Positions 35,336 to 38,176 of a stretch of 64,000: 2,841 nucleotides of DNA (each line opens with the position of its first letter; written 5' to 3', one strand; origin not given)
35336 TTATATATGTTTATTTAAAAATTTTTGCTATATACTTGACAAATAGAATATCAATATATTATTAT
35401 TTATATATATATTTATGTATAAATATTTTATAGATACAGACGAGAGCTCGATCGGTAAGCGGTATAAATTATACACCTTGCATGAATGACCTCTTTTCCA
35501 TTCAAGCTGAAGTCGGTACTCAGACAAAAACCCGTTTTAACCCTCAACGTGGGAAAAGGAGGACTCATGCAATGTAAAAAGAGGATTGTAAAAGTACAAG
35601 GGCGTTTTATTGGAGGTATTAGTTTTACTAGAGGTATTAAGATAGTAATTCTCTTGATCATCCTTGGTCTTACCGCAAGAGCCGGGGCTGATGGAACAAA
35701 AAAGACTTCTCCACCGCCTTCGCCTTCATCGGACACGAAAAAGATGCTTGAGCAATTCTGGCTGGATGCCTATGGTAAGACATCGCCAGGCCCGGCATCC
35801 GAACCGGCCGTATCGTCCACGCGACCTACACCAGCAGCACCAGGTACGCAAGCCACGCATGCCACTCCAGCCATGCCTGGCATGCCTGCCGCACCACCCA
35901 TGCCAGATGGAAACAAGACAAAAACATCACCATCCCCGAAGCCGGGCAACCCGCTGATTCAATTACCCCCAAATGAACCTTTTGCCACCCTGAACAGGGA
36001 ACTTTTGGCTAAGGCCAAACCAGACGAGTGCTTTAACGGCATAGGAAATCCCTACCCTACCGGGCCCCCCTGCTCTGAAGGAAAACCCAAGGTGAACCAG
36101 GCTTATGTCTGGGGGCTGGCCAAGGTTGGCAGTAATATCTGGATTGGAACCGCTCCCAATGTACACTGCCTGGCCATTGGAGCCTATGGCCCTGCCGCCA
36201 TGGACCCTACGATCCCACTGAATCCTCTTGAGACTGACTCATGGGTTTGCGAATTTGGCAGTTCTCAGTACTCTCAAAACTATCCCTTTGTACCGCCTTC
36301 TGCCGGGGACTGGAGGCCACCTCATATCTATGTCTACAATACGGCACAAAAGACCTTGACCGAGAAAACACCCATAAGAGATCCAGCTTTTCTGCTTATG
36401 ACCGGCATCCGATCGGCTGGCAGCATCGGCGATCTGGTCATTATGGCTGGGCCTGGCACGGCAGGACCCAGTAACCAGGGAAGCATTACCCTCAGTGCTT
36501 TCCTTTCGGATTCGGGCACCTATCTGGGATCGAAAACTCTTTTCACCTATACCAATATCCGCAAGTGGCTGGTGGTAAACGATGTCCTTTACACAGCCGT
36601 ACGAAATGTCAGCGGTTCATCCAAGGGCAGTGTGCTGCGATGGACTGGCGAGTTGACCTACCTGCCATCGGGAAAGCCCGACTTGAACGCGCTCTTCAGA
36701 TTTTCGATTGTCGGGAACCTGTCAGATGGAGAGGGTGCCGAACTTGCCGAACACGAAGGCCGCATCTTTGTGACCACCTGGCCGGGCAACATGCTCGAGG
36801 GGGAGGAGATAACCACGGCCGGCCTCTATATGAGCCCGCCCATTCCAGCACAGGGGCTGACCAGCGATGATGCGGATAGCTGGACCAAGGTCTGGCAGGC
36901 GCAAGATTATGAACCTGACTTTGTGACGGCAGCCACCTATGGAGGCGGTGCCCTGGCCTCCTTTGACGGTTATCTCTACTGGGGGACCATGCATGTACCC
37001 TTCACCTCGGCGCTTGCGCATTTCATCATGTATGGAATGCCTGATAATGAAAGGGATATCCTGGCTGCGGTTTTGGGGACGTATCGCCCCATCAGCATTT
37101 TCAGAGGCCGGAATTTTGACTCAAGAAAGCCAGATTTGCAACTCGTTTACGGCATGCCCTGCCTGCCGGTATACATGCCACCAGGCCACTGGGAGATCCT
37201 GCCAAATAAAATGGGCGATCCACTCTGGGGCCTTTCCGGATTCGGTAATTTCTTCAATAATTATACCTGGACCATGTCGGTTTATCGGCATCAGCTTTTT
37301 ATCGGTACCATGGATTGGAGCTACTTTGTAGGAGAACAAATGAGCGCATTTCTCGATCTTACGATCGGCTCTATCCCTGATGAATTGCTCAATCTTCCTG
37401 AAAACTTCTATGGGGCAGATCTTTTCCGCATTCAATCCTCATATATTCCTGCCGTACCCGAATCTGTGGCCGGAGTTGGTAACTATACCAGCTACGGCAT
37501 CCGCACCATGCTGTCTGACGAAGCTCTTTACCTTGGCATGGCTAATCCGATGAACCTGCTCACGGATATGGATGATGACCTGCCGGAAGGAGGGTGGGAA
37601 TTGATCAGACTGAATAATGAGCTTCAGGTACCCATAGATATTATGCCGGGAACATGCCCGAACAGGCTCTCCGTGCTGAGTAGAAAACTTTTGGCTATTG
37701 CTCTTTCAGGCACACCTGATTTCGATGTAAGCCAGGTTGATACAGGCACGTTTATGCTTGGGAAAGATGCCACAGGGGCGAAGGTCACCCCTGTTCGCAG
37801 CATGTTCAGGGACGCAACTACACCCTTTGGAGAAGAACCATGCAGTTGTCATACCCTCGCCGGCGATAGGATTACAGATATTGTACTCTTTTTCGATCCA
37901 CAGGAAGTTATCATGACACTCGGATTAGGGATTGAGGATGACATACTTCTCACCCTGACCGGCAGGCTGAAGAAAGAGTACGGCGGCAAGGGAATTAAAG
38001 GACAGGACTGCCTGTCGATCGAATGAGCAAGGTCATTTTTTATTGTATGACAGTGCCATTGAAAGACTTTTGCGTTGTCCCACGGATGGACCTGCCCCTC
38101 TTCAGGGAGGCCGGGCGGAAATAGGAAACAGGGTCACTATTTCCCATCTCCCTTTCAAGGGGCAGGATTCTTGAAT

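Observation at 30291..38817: Promoter-sharing island of three secreted multidomain proteins between rnhB and nfnAB: candidate undescribed extracellular system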

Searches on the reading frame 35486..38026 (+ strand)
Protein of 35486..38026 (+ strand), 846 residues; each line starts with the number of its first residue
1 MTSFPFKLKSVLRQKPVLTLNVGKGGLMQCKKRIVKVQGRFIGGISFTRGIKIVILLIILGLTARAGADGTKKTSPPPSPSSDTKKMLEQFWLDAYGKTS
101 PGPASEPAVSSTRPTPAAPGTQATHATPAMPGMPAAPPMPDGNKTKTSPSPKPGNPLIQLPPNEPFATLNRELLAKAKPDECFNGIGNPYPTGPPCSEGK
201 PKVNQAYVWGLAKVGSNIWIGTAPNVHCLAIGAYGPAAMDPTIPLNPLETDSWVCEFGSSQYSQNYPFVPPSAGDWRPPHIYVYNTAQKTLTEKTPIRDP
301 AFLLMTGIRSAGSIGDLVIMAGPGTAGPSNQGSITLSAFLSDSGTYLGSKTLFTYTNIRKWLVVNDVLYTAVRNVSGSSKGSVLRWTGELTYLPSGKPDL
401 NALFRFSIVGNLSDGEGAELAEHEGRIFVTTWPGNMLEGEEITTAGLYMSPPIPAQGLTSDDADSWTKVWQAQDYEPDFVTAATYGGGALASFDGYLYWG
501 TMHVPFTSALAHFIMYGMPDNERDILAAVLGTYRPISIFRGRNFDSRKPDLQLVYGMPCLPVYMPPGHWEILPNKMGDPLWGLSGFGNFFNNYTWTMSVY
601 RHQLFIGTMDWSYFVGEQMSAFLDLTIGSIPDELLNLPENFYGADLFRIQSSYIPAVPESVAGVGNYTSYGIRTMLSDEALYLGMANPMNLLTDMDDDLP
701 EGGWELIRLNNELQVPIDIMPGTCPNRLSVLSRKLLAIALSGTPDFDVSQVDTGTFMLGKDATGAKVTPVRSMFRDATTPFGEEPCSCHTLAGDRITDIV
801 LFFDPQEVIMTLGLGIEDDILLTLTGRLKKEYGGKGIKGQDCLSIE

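Call 8: search_protein_families(library=pfam, proteins=[window:35486-38026:+], max_evalue=0.01)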
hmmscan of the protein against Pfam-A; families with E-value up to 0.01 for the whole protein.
window:35486-38026:+ (846 aa): 0 families

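Call 14: find_homologous_proteins(query=window:35486-38026:+)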
Query window:35486-38026:+ (846 aa): 630 proteins with E <= 0.001 among 8000 candidates; the best 120 are listed.
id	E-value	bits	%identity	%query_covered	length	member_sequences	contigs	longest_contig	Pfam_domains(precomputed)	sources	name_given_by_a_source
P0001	0.0e+0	1918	100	97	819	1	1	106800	-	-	-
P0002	0.0e+0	1173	66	95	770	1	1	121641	-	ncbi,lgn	ncbi:MAG: hypothetical protein AB1611_19085 [bacterium]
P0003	0.0e+0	1167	64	96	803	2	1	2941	-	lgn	-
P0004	0.0e+0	1152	65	97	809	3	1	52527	-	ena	-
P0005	1.3e-278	945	47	66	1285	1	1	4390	-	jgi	-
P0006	5.7e-213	727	51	90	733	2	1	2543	-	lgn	-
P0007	1.2e-198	680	53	81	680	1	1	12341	-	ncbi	-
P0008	1.6e-192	660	58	65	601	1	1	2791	-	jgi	-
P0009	1.6e-186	640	55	65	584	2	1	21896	-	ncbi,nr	ncbi:MAG TPA: hypothetical protein VLA49_03545 [Anaerolineales bacterium]|nr:hypothetical protein [A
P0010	6.3e-184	631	56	65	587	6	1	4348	-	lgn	-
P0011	8.2e-184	631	54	70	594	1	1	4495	-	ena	-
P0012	3.2e-183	629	53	70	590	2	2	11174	-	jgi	jgi:hypothetical protein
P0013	5.4e-183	628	56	65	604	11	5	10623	-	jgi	jgi:hypothetical protein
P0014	1.5e-182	627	55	64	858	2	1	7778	PF13620.13,PF17210.10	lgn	-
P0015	6.5e-182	625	55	64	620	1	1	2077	-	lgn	-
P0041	6.3e-174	598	53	65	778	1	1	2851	PF00404.25,PF18962.8,PF13860.13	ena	-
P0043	2.1e-173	597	52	65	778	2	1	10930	PF00404.25,PF18962.8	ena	-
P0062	2.4e-168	580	52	69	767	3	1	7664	PF00404.25,PF18962.8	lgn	-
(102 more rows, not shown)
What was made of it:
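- A few gene-3-family members carry Dockerin_1 (P0041, P0043, P0062; call 14).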

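Call 16: find_encoding_contigs(protein=P0002, flank=10000, max_places=3)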
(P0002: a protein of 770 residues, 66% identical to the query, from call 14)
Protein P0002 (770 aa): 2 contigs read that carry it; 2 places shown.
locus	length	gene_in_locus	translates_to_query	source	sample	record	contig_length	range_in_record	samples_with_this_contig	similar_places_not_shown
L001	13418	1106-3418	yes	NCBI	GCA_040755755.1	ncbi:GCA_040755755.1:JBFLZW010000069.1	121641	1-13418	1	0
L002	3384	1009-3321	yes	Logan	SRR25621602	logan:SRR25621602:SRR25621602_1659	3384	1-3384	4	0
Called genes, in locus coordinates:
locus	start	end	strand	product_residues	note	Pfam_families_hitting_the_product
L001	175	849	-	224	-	PF01351:RNase_HII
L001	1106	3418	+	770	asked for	-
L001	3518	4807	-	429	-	PF00275:EPSP_synthase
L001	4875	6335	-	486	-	PF01487:DHquinase_I, PF08501:Shikimate_dh_N, PF01488:Shikimate_DH, PF18317:SDH_C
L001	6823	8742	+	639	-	PF02310:B12-binding, PF04055:Radical_SAM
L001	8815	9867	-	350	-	PF21248:SoFic-like_C (weak), PF13412:HTH_24 (weak), PF13518:HTH_28 (faint), PF13581:HATPase_c_2 (weak), PF14213:DUF4325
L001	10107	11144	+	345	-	PF13479:AAA_24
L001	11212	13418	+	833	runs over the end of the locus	PF07992:Pyr_redox_2, PF13738:Pyr_redox_3, PF00070:Pyr_redox, PF02852:Pyr_redox_dim, PF00581:Rhodanese, PF01206:TusA, PF13686:DrsE_2, PF02635:DsrE (weak)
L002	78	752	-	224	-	PF01351:RNase_HII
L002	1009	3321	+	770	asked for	-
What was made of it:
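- L001/L002 have rnhB and gene 3 adjacent (call 16).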

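Call 17: find_encoding_contigs(protein=P0004, flank=10000, max_places=3)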
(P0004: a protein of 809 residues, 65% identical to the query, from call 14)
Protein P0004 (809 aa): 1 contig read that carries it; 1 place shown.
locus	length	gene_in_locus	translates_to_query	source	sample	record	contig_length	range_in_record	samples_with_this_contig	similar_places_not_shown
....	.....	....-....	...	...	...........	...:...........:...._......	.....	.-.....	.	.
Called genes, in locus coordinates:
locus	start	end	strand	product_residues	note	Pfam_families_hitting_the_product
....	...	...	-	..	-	-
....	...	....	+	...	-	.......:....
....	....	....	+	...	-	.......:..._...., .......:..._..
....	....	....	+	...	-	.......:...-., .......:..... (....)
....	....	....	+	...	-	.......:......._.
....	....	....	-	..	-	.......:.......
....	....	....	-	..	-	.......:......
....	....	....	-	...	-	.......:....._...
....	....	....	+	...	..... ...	-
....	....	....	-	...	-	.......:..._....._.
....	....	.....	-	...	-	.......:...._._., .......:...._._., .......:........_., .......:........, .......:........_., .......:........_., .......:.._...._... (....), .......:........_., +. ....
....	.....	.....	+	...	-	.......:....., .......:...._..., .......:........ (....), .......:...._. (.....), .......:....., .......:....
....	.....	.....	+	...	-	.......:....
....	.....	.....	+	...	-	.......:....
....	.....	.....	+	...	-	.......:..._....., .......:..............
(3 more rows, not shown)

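Call 18: find_encoding_contigs(protein=P0001, flank=10000, max_places=3)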
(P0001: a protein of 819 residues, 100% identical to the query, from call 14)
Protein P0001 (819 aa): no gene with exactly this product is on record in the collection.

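Call 28: find_related_loci(query=P0001, collection=genome_contigs, flank=10000)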
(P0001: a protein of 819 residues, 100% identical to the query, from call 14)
Query P0001 (819 aa) in genome_contigs; peptide patterns used: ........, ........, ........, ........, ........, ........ (x = any residue, [..] = any of these).
77 stretches matched a pattern; 46 encode a relative of the query (tblastn E <= 1e-3); 46 distinct loci.
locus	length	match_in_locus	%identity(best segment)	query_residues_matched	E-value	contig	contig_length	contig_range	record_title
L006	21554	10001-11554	52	141-678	1e-161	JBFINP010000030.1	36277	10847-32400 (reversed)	MAG: Acidimicrobiia bacterium isolate Mix_sand12.2021.10.G.66 k141_514748_length_36277_cov_32.0228, whole genome shotgun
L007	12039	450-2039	51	125-682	5e-158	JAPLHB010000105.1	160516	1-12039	MAG: Chloroflexota bacterium isolate LacPavin_0920_WC70_MAG_64_18 LacPavin_0920_WC70_scaffold_112416, whole genome shotg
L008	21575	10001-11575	49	146-703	1e-156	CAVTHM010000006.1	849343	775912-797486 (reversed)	MAG: uncultured Thermoleophilia bacterium isolate MFD05942.bin.2.20 genome assembly, contig: contig_8723, whole genome s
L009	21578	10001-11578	51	143-682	2e-151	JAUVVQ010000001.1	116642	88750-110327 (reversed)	MAG: Phycisphaerae bacterium isolate CSMAG_1168 CSMAG_1168_k127_6539639_length_116642_cov_19.0075, whole genome shotgun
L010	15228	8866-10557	44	50-682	1e-145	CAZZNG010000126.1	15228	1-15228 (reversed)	MAG TPA_asm: uncultured Litorilinea sp. isolate SRP263527_co1_235 genome assembly, contig: NODE_3270_length_15228_cov_6.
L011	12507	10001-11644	47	138-695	4e-144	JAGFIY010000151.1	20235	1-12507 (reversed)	MAG: Melioribacteraceae bacterium isolate mag.9 k127_137940, whole genome shotgun sequence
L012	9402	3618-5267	48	139-683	4e-143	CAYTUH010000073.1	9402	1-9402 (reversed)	MAG TPA_asm: uncultured Syntrophaceae bacterium isolate binchicken_co42_424 genome assembly, contig: NODE_12521_length_9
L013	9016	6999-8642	46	138-695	1e-141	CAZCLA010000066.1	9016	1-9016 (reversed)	MAG TPA_asm: uncultured Melioribacteraceae bacterium isolate SRP193661_co1_207 genome assembly, contig: NODE_7738_length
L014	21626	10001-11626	45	137-696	2e-139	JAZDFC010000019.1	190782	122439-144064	MAG: bacterium isolate MEGAHIT-group-0.183 k141_4390579, whole genome shotgun sequence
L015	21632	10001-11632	46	131-682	7e-139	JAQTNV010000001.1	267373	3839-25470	MAG: bacterium isolate STA_72 NODE_76_length_267373_cov_5.892455_Sandtown_A, whole genome shotgun sequence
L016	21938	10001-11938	42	142-783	3e-135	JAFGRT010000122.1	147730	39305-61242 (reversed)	MAG: Acidobacteria bacterium isolate Zod_Metabat.850 k87_4270815, whole genome shotgun sequence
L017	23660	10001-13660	41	145-706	9e-126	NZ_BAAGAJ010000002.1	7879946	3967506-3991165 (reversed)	Krasilnikovia sp. MM14-A1259 sequence2, whole genome shotgun sequence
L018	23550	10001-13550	42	145-692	4e-125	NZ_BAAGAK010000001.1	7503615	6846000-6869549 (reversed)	Krasilnikovia sp. M28-CT-15 sequence1, whole genome shotgun sequence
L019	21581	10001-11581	43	146-687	2e-124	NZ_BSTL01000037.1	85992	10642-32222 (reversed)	Actinoplanes sp. NBRC 103695 sequence037, whole genome shotgun sequence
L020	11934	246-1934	41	145-709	6e-124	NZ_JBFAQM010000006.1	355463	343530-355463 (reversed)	Actinoplanes sp. NPDC049316 NPDC049316_95_E4.ctg-0006, whole genome shotgun sequence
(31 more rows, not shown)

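Call 30: search_solved_structures(query=P0001, max_evalue=1)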
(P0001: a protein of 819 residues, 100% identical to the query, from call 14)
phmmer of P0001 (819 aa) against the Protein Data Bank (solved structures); distinct sequences matched with E-value up to 1: 4.
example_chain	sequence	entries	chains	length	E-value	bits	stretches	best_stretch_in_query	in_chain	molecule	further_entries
8y3r_L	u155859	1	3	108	0.39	11.7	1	213-262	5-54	Light chain of H3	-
2x0d_A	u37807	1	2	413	0.51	11.3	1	562-628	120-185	WSAF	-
2x0e_A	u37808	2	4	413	0.51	11.3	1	562-628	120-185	WSAF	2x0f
23cp_S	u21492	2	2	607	0.65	10.9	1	34-138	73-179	Putative chromatin structure-remodeling complex protein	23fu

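Call 31: search_protein_families(library=ncbifam, proteins=[P0001], max_evalue=0.01)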
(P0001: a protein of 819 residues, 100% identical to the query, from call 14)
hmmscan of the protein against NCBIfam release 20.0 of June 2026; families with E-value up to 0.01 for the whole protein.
P0001 (819 aa): 0 families

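Call 42: predict_structure(alignment_id=A1)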
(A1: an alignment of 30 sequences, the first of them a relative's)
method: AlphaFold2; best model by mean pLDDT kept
length: 819 residues; sequences in the alignment: 30
mean_pLDDT: 82.1   pTM: 0.76
mean pLDDT of the five models: 82.1, 81.5, 80.1, 79.9, 78.1
residues with pLDDT >= 90: 411; 70-90: 259; 50-70: 44; < 50: 105
segments of 3 or more residues with pLDDT < 50: 1-19, 40-51, 72-134, 753-760
pLDDT, mean of each block of 10 residues (from residue 1): 32 38 72 64 44 73 93 42 36 33 32 35 43 57 88 91 89 90 95 93 82 83 88 86 81 95 95 92 95 89 86 96 95 95 94 95 97 98 95 97 89 89 98 98 97 95 96 92 92 90 96 96 97 92 97 95 93 94 85 83 85 82 88 87 92 93 63 75 79 75 86 82 91 82 88 49 63 92 88 87 79 87
secondary structure, 60 per line:
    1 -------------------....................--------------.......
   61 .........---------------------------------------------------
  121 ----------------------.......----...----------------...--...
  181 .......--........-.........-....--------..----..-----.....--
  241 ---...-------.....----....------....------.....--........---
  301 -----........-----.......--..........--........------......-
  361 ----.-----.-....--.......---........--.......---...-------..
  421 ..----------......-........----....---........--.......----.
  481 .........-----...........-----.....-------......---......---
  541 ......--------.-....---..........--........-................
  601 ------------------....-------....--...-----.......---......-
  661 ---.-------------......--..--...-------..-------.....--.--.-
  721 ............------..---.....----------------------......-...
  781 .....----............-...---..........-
elements in order (helices of 4 or more, strands of 3 or more residues): H20-39 H54-69 E143-149 E154-156 E173-175 E178-187 E190-197 H199-207 H209-212 H234-238 E254-258 E263-266 H273-276 E283-287 E290-297 E306-313 E319-325 E328-337 E340-347 E354-359 H373-376 E379-385 E389-396 E399-405 E419-422 H433-438 E440-444 H452-455 E459-466 E469-475 H480-489 H495-505 E511-515 E523-528 E532-537 E541-546 H557-560 E564-573 E576-583 H585-600 E619-622 E630-633 E644-650 E654-659 E678-683 E690-692 E709-713 E724-732 E744-748 E771-776 H778-785 E790-801 E809-818
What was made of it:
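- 35567..38026 (+): Gene 3 (819 aa): signal peptide, short helix, disordered Pro-rich linker (aa 72-134), conserved beta-propeller core (aa ~140-690), C-terminal beta-sandwich (aa 691-819). AF2 model (call 42).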

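Call 44: fold_search(model_id=the predicted structure, library=pdb)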
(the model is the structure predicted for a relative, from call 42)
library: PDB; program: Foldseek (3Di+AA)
matches with E <= 10: 1070; with E <= 0.001: 314
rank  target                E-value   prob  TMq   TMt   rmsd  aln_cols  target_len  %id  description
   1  7ong                  6.7e-09  1.00  0.21  0.51   8.6       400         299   12  Crystal structure of the computationally designed SAKe6BE-L1 protein (released 2022-12-14)
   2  8xei_A                9.7e-09  1.00  0.29  0.27  13.3       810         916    8  Cryo-EM structure of integrin ITGAV/ITGB3 complex, conformation 1 (released 2024-12-18)
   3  8w30_A                1.1e-07  1.00  0.30  0.40  12.1       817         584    7  Crystal structure of alpha-V beta-1 integrin headpiece in complex with TR01225179 (released 2025-01-01)
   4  9j7g_X                1.3e-07  1.00  0.23  0.55   6.9       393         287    9  Crystal strcuture of Keap1_compound_8 (released 2025-06-25)
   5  5es4_C                1.6e-07  1.00  0.30  0.29  12.3       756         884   10  RE-REFINEMENT OF INTEGRIN ALPHAXBETA2 ECTODOMAIN IN THE CLOSED/BENT CONFORMATION (released 2016-03-02)
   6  9cz7_A                2.0e-07  1.00  0.30  0.38  12.4       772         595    6  Crystal structure of integrin avb6 headpiece in complex with compound 12 (released 2024-11-13)
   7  5ffo_A                2.0e-07  1.00  0.30  0.38  13.5       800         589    8  Integrin alpha V beta 6 in complex with pro-TGF-beta (released 2017-01-25)
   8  7pvp                  2.7e-07  1.00  0.23  0.55   6.9       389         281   10  Crystal structure of the SAKe6BC designer protein (released 2023-01-18)
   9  8zjf_A                2.8e-07  1.00  0.20  0.18  17.9       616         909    9  Cryo-EM structure of human integrin alpha-E beta-7 (released 2024-06-05)
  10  9mez_D                6.0e-07  1.00  0.22  0.48   9.5       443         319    9  Crystal structure of MRAS(GDP) bound to LZTR1(Kelch domain) (released 2025-09-10)
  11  9y8u                  7.5e-07  1.00  0.22  0.52   6.9       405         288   12  Crystal structure of the Kelch domain of human KLHL12 with compound 10j (released 2026-04-08)
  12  8pjt_C                7.9e-07  1.00  0.22  0.53   9.2       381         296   12  Crystal structure of the computationally designed SAKe6DEref protein (released 2024-07-10)
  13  4um9_A                8.8e-07  1.00  0.29  0.37  12.7       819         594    7  Crystal structure of alpha V beta 6 with peptide (released 2014-11-12)
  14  8pjx                  9.3e-07  1.00  0.22  0.53   8.8       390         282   10  Crystal structure of the computationally designed SAKe6FR protein (released 2024-07-10)
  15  6jq9_B                9.3e-07  1.00  0.27  0.41  11.1       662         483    7  Crystal structure of a lyase from Alteromonas sp. (released 2020-04-01)
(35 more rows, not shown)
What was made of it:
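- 35567..38026 (+): Foldseek (call 44).
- Closest known: Seven-bladed beta-propeller enzymes and binders. Same: These are the best Foldseek matches (call 44).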

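Call 47: find_encoding_contigs(protein=P0003, flank=5000, max_places=3)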
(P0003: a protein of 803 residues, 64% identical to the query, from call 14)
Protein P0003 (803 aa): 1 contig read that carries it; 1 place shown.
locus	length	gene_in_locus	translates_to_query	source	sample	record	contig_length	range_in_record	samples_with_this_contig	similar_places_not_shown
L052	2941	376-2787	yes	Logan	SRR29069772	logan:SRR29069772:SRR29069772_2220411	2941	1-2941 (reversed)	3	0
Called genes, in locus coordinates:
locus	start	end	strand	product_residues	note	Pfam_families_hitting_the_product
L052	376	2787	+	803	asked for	-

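Call 63: search_protein_families(library=padloc, proteins=[P0001], max_evalue=0.01)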
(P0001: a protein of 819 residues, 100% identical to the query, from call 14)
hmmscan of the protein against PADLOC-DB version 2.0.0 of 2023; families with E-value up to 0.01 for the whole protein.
P0001 (819 aa): 0 families

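Call 87: search_solved_structures(query=A1, max_evalue=1)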
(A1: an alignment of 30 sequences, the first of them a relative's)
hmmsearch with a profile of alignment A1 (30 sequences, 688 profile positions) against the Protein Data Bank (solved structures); distinct sequences matched with E-value up to 1: 0.
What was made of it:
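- On Known protein family for gene 3: No PDB hit with the sequence or with a 30-sequence profile (calls 30, 87).
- Closest known: Seven-bladed beta-propeller enzymes and binders. Different: There is no sequence or profile hit to any PDB chain (calls 30, 87).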
